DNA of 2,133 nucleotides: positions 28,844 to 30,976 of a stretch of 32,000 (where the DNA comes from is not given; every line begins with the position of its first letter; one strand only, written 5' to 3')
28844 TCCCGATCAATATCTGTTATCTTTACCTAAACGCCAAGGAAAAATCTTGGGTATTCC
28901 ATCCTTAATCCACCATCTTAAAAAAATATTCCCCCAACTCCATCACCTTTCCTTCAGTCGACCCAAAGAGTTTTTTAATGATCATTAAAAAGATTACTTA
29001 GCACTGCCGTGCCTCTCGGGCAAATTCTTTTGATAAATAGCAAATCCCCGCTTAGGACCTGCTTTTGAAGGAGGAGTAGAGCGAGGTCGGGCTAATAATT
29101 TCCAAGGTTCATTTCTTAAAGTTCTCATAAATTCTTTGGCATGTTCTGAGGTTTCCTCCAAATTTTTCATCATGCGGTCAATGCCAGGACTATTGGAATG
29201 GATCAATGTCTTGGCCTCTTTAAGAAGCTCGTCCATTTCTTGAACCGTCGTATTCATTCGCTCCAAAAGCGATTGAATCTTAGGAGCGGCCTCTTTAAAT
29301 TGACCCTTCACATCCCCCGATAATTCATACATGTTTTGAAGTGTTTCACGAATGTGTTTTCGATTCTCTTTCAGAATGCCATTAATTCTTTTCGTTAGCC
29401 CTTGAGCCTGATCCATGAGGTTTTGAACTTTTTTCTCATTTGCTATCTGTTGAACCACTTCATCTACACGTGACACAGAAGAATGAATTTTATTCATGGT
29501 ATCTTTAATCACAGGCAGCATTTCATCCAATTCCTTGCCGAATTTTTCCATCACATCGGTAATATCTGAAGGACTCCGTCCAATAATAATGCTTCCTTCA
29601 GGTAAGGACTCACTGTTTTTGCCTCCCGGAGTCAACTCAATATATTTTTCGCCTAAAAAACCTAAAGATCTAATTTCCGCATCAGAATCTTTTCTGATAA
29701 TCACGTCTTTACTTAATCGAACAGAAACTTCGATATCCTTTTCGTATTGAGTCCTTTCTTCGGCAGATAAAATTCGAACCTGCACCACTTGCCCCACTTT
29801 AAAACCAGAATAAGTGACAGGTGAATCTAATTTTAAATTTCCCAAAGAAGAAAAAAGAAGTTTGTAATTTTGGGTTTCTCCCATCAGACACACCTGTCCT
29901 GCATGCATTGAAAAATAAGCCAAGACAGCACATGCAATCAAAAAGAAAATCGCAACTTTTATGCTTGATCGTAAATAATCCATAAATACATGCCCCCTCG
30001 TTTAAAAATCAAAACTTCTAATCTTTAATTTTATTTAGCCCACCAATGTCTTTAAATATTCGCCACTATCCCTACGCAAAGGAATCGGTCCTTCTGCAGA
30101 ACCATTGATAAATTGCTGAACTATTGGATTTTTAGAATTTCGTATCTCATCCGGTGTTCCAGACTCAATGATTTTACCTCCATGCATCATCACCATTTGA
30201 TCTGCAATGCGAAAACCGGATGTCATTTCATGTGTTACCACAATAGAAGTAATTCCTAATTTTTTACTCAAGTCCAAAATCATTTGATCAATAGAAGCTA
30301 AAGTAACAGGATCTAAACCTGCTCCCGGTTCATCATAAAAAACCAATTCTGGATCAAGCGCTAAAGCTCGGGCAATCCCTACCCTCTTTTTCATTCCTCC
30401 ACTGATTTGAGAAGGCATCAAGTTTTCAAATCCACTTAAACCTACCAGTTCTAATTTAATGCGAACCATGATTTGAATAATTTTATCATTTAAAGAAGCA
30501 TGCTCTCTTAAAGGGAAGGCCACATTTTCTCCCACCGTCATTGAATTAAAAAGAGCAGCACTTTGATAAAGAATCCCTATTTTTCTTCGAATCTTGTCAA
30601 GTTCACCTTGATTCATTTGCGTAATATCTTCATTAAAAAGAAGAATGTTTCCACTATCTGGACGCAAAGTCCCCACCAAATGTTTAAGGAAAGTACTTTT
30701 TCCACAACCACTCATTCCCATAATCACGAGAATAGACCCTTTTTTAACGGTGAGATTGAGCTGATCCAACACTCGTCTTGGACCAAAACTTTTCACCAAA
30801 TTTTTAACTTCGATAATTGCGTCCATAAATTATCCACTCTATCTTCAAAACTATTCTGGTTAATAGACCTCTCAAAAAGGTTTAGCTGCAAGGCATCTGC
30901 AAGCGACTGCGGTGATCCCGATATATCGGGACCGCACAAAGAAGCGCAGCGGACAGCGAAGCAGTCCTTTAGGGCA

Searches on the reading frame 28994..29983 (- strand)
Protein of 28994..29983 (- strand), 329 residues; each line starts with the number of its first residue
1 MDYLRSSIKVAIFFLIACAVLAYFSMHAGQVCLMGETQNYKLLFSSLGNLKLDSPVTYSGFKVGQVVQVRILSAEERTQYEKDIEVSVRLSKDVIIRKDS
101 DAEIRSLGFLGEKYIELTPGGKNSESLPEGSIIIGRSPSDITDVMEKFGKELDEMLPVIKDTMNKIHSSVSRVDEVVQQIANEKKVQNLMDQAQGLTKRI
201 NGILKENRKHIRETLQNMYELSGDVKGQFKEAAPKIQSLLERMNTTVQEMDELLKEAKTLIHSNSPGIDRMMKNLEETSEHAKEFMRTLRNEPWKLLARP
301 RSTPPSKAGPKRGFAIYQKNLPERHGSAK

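Call 8: search_protein_families(library=pfam, proteins=[window:28994-29983:-])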
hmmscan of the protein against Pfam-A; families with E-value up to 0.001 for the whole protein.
window:28994-29983:- (329 aa): 5 families
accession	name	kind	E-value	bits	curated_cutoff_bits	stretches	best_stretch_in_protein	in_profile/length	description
PF02470.25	MlaD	-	4.7e-18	65.7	25.1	1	37-120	2-81/81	MlaD protein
PF07464.16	ApoLp-III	-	6.3e-05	23.6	36.3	0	204-259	60-115/146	Apolipophorin-III precursor (apoLp-III)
PF11887.13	Mce4_CUP1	-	0.00037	20.6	32.6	0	151-256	65-167/222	Cholesterol uptake porter CUP1 of Mce4, putative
PF05130.17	FlgN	-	0.00039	21.3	30.5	0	234-284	44-92/147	FlgN protein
PF09735.14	Nckap1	-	0.0007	18.2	27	0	155-258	283-381/1119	Nck-associated protein 1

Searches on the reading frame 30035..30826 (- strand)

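Call 8: search_protein_families(library=pfam, proteins=[window:30035-30826:-])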
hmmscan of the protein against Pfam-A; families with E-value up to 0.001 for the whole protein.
window:30035-30826:- (263 aa): 8 families
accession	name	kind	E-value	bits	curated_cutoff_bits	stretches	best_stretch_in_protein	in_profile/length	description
PF00005.33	ABC_tran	-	7e-32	111.3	25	1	20-167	1-135/137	ABC transporter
PF01637.24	ATPase_2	-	0.0002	21.7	33.2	1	29-95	19-84/225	ATPase domain predominantly from Archaea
PF03193.22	RsgA_GTPase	-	0.00024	21.4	30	1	18-55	95-131/174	RsgA GTPase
PF13173.12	AAA_14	-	0.00036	21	27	1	31-71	3-42/129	AAA domain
PF13304.12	AAA_21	-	0.0004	21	27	0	138-200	235-299/304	AAA domain, putative AbiEii toxin, Type IV TA system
PF13401.12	AAA_22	-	0.00042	21.1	27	1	29-105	4-65/130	AAA domain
PF02463.25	SMC_N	-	0.00056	19.8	40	0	30-205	24-205/220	RecF/RecN/SMC N terminal domain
PF25201.1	nSTAND6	-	0.00097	19.6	27.7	0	14-54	2-42/148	Novel STAND NTPase 6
